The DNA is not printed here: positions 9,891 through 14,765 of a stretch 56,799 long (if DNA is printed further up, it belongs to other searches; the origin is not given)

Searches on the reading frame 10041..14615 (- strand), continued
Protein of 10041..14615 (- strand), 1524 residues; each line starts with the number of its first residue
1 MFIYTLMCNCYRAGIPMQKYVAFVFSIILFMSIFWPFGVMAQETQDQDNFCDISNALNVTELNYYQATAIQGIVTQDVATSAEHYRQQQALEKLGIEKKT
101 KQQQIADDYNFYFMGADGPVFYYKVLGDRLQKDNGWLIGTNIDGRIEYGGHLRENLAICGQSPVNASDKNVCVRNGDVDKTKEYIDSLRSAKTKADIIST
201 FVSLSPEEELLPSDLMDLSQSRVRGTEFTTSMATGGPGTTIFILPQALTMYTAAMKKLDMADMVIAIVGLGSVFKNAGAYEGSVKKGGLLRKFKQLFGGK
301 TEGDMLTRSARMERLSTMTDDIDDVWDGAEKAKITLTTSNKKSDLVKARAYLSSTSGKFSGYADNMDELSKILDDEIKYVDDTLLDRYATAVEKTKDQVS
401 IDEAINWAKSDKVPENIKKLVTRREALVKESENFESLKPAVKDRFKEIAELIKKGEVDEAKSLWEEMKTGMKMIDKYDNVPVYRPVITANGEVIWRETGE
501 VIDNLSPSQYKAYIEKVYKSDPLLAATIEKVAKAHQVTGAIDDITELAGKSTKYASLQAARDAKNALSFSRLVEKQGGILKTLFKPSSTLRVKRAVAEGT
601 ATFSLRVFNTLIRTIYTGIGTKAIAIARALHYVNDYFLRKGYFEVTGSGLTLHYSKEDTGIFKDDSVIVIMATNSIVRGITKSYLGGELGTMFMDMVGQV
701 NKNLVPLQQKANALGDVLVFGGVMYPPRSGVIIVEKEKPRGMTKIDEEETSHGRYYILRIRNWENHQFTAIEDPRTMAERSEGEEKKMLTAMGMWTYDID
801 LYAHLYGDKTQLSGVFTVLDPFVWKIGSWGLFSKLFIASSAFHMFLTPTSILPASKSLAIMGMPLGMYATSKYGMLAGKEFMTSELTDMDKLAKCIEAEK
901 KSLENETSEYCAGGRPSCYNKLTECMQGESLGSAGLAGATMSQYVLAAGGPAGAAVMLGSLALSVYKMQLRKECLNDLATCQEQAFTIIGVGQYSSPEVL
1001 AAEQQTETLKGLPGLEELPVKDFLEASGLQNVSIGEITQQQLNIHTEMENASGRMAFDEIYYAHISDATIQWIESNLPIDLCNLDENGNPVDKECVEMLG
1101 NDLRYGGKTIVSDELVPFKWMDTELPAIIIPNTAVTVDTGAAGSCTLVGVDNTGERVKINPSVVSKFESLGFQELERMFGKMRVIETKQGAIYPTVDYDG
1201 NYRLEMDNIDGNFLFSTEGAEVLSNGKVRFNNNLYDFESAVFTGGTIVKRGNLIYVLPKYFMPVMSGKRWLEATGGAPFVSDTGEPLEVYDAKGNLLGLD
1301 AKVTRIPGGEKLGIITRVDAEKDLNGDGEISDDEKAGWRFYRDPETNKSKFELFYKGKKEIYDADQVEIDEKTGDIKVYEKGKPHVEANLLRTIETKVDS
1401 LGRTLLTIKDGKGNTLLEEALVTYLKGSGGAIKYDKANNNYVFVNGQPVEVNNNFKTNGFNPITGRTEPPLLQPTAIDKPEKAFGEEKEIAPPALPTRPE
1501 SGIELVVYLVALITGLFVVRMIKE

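Call 90: search_protein_families(library=ncbifam, proteins=[window:10041-14567:-], max_evalue=1)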
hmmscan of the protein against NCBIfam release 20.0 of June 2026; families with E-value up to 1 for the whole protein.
window:10041-14567:- (1508 aa): 2 families
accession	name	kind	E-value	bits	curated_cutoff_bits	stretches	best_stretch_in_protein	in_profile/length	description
TIGR00756.2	PPR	repeat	0.00043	20.2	20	1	435-452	10-27/35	pentatricopeptide repeat protein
NF047515.1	SpiroCoCo_C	equivalog_domain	0.27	10.3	125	1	293-442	141-268/313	SpiroCoCo family coiled-coil protein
